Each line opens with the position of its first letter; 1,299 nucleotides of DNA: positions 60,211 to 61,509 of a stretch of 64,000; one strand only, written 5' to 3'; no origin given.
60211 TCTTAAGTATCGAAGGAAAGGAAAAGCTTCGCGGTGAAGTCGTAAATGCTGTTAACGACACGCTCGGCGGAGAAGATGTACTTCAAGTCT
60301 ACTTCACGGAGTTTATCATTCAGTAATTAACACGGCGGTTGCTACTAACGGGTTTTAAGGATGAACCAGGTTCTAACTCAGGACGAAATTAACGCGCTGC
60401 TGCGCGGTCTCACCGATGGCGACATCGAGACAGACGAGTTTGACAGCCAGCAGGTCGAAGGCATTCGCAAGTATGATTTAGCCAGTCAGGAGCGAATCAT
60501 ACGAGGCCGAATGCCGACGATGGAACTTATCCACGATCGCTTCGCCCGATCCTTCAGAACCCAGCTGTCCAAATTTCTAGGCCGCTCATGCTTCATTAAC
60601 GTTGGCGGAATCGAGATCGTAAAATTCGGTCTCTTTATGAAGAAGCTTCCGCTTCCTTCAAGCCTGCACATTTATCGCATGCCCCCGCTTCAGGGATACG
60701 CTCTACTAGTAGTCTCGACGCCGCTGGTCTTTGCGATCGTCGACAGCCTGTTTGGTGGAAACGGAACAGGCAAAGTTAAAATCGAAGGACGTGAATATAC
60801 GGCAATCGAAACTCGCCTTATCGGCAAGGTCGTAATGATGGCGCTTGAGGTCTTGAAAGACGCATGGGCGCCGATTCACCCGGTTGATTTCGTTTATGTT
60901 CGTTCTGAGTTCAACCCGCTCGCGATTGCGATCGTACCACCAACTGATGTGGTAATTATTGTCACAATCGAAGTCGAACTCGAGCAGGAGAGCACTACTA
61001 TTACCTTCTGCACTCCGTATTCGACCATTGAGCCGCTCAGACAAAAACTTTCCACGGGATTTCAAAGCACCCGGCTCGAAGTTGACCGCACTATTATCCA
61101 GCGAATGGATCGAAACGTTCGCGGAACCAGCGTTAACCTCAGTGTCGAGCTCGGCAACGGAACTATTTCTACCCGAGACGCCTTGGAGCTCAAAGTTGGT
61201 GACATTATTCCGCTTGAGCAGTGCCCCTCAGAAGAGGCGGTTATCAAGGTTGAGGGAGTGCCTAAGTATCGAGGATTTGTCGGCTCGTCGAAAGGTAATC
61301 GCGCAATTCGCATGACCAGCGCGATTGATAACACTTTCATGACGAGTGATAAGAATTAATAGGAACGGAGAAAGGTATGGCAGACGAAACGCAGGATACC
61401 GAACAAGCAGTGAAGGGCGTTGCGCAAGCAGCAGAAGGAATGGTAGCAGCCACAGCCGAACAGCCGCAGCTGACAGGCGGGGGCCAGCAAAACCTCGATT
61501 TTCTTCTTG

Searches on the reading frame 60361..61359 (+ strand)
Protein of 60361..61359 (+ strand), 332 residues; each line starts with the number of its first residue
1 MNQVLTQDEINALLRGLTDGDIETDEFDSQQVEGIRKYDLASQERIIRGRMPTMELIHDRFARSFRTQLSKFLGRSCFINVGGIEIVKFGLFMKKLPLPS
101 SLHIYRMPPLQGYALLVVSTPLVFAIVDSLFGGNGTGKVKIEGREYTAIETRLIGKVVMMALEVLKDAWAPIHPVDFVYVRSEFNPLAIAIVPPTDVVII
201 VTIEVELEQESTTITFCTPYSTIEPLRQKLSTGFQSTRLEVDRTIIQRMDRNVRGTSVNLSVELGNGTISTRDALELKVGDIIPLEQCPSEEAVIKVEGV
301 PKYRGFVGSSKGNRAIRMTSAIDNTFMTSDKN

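Call 92: search_protein_families(library=pfam, proteins=[window:60361-61359:+], max_evalue=0.000001)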
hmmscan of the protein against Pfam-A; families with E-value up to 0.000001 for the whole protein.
window:60361-61359:+ (332 aa): 2 families
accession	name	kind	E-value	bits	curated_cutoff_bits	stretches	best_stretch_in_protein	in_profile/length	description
PF02154.20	FliM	-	7e-60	202.7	27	1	38-230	1-192/192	Flagellar motor switch protein FliM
PF01052.25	FliMN_C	-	3.3e-19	69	23.8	1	253-322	3-72/73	Type III flagellar switch regulator (C-ring) FliN C-term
